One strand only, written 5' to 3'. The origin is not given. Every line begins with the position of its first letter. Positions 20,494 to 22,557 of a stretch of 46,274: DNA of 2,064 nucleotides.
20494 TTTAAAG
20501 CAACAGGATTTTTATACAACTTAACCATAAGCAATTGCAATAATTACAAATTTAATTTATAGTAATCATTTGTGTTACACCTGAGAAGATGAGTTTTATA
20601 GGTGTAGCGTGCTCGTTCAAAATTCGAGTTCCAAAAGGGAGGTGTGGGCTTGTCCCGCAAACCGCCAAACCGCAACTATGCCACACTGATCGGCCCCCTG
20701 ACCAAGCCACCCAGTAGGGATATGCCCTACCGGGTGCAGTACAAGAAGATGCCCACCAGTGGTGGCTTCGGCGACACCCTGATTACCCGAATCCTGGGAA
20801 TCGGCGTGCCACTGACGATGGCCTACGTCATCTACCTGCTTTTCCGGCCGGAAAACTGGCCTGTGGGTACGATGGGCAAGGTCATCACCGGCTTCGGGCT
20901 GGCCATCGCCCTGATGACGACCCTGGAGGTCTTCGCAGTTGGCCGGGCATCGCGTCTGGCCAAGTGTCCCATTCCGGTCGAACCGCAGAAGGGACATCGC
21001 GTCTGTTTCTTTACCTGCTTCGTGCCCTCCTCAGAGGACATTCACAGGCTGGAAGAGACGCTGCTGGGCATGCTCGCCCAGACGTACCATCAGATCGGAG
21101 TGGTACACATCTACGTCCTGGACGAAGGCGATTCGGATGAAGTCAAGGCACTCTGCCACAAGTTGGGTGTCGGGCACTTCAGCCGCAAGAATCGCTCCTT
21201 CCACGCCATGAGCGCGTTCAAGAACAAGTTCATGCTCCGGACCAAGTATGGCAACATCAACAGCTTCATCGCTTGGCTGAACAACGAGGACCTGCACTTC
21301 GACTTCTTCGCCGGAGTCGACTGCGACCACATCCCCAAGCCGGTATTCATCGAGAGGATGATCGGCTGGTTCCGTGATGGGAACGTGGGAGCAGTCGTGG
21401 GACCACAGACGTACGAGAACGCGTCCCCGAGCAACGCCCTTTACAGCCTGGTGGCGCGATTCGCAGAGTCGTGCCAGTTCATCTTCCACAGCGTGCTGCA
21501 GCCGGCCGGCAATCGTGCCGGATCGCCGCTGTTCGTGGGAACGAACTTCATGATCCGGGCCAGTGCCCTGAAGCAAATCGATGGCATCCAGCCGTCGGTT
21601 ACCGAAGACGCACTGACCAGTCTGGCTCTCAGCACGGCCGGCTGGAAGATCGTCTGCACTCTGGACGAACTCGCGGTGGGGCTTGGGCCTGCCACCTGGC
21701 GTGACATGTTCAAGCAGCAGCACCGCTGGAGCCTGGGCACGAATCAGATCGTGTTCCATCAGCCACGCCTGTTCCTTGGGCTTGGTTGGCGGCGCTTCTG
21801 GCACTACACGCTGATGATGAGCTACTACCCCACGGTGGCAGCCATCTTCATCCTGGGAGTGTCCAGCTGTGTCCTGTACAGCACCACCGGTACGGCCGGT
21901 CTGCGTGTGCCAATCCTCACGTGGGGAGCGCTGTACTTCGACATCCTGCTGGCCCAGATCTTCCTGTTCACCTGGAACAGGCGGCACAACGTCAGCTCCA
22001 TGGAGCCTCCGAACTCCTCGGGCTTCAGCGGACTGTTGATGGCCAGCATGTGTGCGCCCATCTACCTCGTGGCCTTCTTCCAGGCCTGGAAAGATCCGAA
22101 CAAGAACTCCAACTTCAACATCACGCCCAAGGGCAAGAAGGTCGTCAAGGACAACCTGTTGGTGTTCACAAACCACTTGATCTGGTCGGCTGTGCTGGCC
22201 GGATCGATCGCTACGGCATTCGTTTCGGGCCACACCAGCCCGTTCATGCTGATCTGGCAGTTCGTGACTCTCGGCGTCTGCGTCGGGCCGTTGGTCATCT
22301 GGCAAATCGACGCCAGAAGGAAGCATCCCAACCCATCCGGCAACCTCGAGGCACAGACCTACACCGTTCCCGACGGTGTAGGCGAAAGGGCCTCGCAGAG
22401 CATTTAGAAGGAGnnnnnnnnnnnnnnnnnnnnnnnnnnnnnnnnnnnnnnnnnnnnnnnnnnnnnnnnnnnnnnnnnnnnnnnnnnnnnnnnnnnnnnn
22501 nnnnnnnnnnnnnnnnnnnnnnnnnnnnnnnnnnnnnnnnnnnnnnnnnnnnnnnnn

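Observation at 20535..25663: Streptomyces-type cslA-glxA-cslZ glycan synthase module inside a reduced-genome backbone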

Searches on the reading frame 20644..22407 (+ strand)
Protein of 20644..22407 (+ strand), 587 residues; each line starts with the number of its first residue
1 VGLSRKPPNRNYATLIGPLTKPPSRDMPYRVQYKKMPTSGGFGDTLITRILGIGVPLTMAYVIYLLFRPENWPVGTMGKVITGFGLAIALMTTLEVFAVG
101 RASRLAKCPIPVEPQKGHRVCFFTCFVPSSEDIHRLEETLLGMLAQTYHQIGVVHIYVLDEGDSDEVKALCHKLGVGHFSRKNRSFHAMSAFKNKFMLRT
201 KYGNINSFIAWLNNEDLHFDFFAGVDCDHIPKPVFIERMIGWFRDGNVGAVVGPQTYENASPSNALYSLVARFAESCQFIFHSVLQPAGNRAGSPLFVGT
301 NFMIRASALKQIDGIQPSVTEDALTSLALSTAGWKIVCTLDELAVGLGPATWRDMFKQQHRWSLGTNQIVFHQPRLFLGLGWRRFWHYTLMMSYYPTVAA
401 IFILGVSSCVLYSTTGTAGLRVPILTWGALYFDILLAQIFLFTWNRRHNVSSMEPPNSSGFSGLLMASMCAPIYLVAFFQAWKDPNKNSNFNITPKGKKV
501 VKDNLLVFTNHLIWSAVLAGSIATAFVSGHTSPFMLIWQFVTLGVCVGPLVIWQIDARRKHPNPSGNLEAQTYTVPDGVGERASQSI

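Call 3: search_protein_families(library=pfam, proteins=[window:20644-22407:+])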
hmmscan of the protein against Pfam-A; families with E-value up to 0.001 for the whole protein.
window:20644-22407:+ (587 aa): 5 families
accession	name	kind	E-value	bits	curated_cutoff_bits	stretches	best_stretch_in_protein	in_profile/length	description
PF13632.12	Glyco_trans_2_3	-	3.8e-17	63.2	27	1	225-424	5-183/198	Glycosyl transferase family group 2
PF13641.12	Glyco_tranf_2_3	-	6.4e-12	46.4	27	1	124-364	4-229/230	Glycosyltransferase like family 2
PF13506.12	Glyco_transf_21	-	3.4e-08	33.6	21.7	1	220-363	32-173/174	Glycosyl transferase family 21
PF00535.33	Glycos_transf_2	-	1.7e-05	25.2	23.3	1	131-312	8-167/168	Glycosyl transferase family 2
PF03552.20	Cellulose_synt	-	0.00069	18.7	24.7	0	310-379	413-485/722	Cellulose synthase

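Call 5: list_cluster_members(proteins=[window:20644-22407:+, window:22414-24432:+, window:24593-25573:-, window:25669-26232:-, window:19270-20454:-, window:27857-29056:-, window:27015-27623:+, window:1537-4152:-, window:14041-15570:-])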
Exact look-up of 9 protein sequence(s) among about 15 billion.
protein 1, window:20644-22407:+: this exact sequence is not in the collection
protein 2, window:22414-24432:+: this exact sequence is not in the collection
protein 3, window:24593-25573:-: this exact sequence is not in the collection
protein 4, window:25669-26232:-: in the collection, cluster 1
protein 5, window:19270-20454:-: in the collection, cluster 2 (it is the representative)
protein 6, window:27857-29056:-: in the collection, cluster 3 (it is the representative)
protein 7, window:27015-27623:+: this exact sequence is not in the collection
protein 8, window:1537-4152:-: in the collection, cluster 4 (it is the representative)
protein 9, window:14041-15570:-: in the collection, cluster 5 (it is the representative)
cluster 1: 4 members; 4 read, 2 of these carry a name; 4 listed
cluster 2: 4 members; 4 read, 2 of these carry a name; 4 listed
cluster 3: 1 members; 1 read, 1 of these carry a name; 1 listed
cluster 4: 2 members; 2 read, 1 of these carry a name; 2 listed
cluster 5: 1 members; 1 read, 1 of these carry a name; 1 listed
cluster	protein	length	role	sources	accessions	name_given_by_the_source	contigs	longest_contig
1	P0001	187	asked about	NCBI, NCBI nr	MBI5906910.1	ribosome recycling factor [Candidatus Saccharibacteria bacterium]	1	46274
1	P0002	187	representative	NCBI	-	-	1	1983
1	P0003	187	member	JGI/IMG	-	ribosome recycling factor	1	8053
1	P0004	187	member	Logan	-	-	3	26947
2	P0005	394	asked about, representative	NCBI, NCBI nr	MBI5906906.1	site-2 protease family protein [Candidatus Saccharibacteria bacterium]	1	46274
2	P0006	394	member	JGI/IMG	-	regulator of sigma E protease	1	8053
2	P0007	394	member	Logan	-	-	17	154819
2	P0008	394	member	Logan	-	-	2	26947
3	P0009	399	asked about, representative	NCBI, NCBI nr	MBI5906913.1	hypothetical protein HY857_02555 [Candidatus Saccharibacteria bacterium] | hypothetical protein [Candidatus Saccharibacteria bacterium]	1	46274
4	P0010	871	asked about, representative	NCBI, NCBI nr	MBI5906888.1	preprotein translocase subunit SecA [Candidatus Saccharibacteria bacterium]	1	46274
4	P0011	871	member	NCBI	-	-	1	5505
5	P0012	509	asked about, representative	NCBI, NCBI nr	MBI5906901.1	lysine--tRNA ligase [Candidatus Saccharibacteria bacterium]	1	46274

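Call 7: find_encoding_contigs(protein=P0006, flank=10000, max_places=4)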
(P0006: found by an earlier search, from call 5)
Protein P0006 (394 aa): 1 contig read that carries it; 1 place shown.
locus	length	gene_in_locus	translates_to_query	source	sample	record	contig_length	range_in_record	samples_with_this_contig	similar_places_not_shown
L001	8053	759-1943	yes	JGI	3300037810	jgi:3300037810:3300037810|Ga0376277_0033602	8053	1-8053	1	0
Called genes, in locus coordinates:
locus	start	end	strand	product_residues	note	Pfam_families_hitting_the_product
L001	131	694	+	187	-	PF01765:RRF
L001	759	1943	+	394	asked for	PF02163:Peptidase_M50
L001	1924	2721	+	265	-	PF02517:Rce1-like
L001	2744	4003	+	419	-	PF00587:tRNA-synt_2b, PF03129:HGTP_anticodon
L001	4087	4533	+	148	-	PF03449:GreA_GreB_N, PF01272:GreA_GreB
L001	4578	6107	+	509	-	PF01921:tRNA-synt_1f, PF19269:Anticodon_2 (weak)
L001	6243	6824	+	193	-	PF02245:Pur_DNA_glyco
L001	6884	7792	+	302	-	PF00005:ABC_tran, PF13304:AAA_21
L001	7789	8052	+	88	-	?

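Call 8: find_encoding_contigs(protein=P0007, flank=10000, max_places=6)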
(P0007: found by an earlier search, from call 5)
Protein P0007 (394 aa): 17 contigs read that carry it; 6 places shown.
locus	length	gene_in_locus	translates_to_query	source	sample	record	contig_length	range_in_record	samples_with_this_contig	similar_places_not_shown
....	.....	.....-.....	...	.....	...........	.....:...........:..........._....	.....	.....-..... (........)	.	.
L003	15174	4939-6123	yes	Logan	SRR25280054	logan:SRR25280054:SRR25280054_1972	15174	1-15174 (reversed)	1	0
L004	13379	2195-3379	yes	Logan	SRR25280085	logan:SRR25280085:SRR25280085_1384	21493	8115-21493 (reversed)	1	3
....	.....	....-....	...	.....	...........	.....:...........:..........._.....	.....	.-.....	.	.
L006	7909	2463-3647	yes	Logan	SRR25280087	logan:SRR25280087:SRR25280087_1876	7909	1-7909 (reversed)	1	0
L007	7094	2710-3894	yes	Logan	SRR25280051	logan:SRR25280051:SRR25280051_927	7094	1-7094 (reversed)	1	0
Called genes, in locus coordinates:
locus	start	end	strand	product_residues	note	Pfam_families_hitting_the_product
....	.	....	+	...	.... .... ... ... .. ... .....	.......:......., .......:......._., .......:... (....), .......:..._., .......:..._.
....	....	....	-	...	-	-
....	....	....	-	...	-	-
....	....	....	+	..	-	-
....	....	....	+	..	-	-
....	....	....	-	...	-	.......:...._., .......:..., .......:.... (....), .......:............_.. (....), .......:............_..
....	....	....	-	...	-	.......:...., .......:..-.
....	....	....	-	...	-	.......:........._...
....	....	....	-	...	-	-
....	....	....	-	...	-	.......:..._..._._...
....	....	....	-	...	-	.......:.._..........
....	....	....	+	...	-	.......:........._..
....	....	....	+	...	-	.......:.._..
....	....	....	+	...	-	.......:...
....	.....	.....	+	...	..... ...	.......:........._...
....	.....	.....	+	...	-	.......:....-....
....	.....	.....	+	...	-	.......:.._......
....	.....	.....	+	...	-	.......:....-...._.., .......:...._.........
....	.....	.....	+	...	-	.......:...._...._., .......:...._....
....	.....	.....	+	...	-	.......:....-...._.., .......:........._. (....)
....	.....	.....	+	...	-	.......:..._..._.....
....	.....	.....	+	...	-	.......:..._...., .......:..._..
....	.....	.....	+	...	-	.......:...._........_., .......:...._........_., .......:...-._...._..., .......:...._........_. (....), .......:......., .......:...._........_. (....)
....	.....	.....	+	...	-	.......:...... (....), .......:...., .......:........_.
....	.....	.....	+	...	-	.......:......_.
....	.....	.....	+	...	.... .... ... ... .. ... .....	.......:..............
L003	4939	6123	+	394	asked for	PF02163:Peptidase_M50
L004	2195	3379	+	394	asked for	PF02163:Peptidase_M50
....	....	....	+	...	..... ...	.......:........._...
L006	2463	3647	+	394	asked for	PF02163:Peptidase_M50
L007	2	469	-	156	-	?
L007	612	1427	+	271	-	PF00318:Ribosomal_S2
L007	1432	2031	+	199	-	PF00889:EF_TS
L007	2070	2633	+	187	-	PF01765:RRF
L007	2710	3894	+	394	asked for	PF02163:Peptidase_M50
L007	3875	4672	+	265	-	PF02517:Rce1-like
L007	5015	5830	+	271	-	PF00696:AA_kinase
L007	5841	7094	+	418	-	?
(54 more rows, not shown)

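Call 18: search_solved_structures(query=window:20644-22407:+, show_alignments=2, max_evalue=0.1)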
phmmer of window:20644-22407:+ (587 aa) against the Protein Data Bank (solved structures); distinct sequences matched with E-value up to 0.1: 10.
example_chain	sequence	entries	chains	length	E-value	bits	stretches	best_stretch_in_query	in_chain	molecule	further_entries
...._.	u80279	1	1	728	1.4e-16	63.5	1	203-546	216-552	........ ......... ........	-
4hg6_A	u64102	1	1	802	1.7e-16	63.2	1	203-546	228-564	Cellulose Synthase Subunit A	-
4p00_A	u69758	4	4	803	1.7e-16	63.1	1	203-546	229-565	Cellulose Synthase A subunit | Cellulose Synthase subunit A | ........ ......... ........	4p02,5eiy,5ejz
7lby_A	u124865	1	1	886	5.8e-14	54.8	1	105-403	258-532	Cellulose synthase catalytic subunit [UDP-forming]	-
9b8v_E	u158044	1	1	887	5.9e-14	54.8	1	105-403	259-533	Cellulose synthase catalytic subunit [UDP-forming]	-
9fmv_A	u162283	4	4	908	6e-14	54.8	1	105-403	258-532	Cellulose synthase catalytic subunit [UDP-forming]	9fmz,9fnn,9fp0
7d5k_A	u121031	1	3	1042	0.00081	21.3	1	312-441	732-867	Cellulose synthase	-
6wlb_A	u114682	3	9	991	0.0013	20.6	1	298-402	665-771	Cellulose synthase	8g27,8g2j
8vi0_A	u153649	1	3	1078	0.0046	18.8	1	308-393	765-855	Cellulose synthase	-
7ck3_A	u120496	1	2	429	0.03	16.1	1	266-366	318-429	Cellulose synthase A catalytic subunit 3 [UDP-forming],Cellulose synthase A catalytic subu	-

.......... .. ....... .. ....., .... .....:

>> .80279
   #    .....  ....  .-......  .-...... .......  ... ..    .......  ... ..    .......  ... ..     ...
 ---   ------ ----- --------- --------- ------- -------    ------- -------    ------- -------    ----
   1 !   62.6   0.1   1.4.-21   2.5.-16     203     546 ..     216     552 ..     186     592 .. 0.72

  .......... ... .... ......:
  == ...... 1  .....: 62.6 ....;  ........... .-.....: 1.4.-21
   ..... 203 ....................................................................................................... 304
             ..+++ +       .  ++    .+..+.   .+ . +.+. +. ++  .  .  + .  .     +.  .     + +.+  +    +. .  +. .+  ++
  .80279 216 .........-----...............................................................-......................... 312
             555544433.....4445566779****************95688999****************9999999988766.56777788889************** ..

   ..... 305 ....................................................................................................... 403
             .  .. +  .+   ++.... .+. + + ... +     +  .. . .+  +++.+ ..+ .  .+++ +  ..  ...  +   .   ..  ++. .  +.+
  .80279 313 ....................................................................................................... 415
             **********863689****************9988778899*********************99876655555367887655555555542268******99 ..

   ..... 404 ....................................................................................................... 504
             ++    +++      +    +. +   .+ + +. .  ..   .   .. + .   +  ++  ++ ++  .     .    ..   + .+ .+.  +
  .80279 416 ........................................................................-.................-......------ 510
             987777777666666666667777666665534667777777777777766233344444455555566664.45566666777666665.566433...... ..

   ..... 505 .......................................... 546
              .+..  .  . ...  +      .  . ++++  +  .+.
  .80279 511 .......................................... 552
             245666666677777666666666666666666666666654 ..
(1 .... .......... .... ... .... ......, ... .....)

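Call 46: find_homologous_proteins(query=window:20644-22407:+)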
Query window:20644-22407:+ (587 aa): 367 proteins with E <= 0.001 among 8000 candidates; the best 120 are listed.
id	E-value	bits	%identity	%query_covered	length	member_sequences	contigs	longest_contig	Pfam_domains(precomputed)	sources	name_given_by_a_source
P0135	0.0e+0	1305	100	95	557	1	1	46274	PF13632.13,PF13641.13,PF00535.33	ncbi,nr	ncbi:glycosyltransferase [Candidatus Saccharibacteria bacterium]|nr:glycosyltransferase [Candidatus 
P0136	5.9e-190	651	52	96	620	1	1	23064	PF13632.13,PF13506.14,PF13641.13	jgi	jgi:cellulose synthase/poly-beta-1,6-N-acetylglucosamine synthase-like glycosyltransferase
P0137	1.6e-143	498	45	94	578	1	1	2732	PF13632.13,PF13506.14,PF13641.13,PF03552.21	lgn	-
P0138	1.7e-143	498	46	94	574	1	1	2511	PF13632.13,PF13506.14,PF13641.13,PF03552.21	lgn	-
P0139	2.2e-136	474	42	96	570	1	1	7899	PF13632.13,PF13506.14,PF13641.13,PF03552.21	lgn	-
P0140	8.5e-117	409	41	93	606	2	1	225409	PF13632.13,PF13506.14,PF13641.13,PF03552.21,PF00535.33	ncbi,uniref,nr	ncbi:glycosyltransferase family 2 protein [Wenjunlia tyrosinilytica]|uniref:glycosyltransferase fami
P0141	6.8e-116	406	41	92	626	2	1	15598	PF13632.13,PF13506.14,PF13641.13,PF03552.21,PF00535.33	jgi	jgi:Glycosyl transferase family group 2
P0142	2.1e-115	405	40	93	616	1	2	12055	PF13632.13,PF13506.14,PF13641.13,PF03552.21,PF00535.33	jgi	jgi:hypothetical protein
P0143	6.8e-115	403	40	94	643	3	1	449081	PF13632.13,PF13506.14,PF13641.13,PF03552.21,PF00535.33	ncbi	-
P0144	9.3e-115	403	40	94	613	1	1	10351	PF13632.13,PF13506.14,PF13641.13,PF03552.21,PF00535.33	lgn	-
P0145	1.1e-114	402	41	89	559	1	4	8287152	PF13632.13,PF13506.14,PF13641.13,PF00535.33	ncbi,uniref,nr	ncbi:glycosyltransferase family 2 protein [Actinoplanes teichomyceticus]|uniref:Cellulose synthase/p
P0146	1.0e-113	399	39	92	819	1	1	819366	PF13632.13,PF13506.14,PF13641.13,PF00535.33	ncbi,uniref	ncbi:glycosyltransferase family 2 protein [Catenuloplanes sp. NPDC051500]|uniref:glycosyltransferase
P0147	1.0e-113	399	40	94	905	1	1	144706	PF13632.13,PF13506.14,PF13641.13,PF00535.33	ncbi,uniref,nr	ncbi:glycosyltransferase family 2 protein [Catenuloplanes japonicus]|uniref:glycosyltransferase fami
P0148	1.4e-113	399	39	94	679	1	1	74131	PF13632.13,PF13506.14,PF13641.13,PF03552.21,PF00535.33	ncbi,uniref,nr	ncbi:glycosyltransferase family 2 protein [Streptomyces sp. JJ38]|uniref:glycosyltransferase family 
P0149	3.2e-113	398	40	93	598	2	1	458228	PF13632.13,PF13506.14,PF13641.13,PF03552.21,PF00535.33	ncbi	-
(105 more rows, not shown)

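Call 47: find_encoding_contigs(protein=P0136, flank=10000, max_places=2)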
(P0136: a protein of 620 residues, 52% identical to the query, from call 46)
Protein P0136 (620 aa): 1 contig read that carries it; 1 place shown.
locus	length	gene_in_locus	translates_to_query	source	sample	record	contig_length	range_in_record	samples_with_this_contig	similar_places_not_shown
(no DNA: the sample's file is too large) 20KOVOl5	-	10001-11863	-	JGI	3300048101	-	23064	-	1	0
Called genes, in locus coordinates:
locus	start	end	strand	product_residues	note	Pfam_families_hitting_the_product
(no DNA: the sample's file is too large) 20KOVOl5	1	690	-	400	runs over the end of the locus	PF04851:ResIII (weak), PF00270:DEAD, PF00271:Helicase_C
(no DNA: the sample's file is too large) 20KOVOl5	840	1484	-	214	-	PF01625:PMSR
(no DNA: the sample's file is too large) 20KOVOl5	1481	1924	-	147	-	-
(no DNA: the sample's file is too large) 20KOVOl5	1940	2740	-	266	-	PF01061:ABC2_membrane (weak), PF12679:ABC2_membrane_2, PF12730:ABC2_membrane_4, PF26999:ABC-2_memb_rel (weak), PF10920:DUF2705, PF13346:ABC2_membrane_5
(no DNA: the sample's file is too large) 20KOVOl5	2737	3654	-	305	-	PF00005:ABC_tran, PF13304:AAA_21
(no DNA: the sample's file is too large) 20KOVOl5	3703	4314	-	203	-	PF02245:Pur_DNA_glyco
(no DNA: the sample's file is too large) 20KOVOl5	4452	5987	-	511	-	PF01921:tRNA-synt_1f, PF09334:tRNA-synt_1g (faint), PF19269:Anticodon_2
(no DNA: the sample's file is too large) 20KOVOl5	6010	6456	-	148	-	PF03449:GreA_GreB_N, PF01272:GreA_GreB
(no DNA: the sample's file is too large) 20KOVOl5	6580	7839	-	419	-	PF00587:tRNA-synt_2b, PF03129:HGTP_anticodon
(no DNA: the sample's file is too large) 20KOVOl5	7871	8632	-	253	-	PF02517:Rce1-like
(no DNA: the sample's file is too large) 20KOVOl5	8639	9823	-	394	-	PF02163:Peptidase_M50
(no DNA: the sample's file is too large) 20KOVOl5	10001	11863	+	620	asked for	PF13641:Glyco_tranf_2_3, PF13506:Glyco_transf_21, PF13632:Glyco_trans_2_3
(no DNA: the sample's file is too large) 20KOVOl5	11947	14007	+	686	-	PF13964:Beta-prop_Calicin (faint), PF21110:GlxA, PF07250:Glyoxal_oxid_N, PF09118:GO-like_E_set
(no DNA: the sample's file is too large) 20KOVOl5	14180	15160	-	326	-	PF01341:Glyco_hydro_6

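Call 48: find_encoding_contigs(protein=P0139, flank=8000, max_places=2)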
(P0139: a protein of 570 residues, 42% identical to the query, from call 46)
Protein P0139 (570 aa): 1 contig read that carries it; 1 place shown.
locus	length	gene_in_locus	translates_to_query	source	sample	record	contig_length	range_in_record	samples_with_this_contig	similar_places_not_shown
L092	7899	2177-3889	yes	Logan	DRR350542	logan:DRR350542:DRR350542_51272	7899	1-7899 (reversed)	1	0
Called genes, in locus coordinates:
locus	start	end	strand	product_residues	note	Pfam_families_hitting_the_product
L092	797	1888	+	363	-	-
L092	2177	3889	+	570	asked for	PF13641:Glyco_tranf_2_3, PF13506:Glyco_transf_21, PF13632:Glyco_trans_2_3, PF03552:Cellulose_synt (weak)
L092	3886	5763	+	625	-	PF07646:Kelch_2 (faint), PF07250:Glyoxal_oxid_N (weak), PF09118:GO-like_E_set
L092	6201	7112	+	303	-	-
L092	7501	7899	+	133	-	?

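Call 49: find_encoding_contigs(protein=P0137, flank=5000, max_places=2)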
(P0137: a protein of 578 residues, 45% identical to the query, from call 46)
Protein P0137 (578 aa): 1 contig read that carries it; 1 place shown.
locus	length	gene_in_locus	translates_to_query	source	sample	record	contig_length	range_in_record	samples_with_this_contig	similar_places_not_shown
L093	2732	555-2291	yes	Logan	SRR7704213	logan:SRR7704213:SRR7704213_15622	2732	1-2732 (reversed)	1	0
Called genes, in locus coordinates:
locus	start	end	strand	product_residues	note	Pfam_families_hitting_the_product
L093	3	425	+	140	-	?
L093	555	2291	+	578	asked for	PF13641:Glyco_tranf_2_3, PF13506:Glyco_transf_21, PF13632:Glyco_trans_2_3, PF03552:Cellulose_synt (weak)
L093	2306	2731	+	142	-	?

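Call 50: find_related_loci(query=P0136, collection=metagenome_contigs, flank=10000)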
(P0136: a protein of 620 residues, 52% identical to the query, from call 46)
Query P0136 (620 aa) in metagenome_contigs; peptide patterns used: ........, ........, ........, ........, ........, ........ (x = any residue, [..] = any of these).
46 stretches matched a pattern; 1 encode a relative of the query (tblastn E <= 1e-3); 1 distinct loci.
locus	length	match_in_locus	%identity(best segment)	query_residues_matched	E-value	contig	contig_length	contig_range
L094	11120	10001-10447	28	221-375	5e-9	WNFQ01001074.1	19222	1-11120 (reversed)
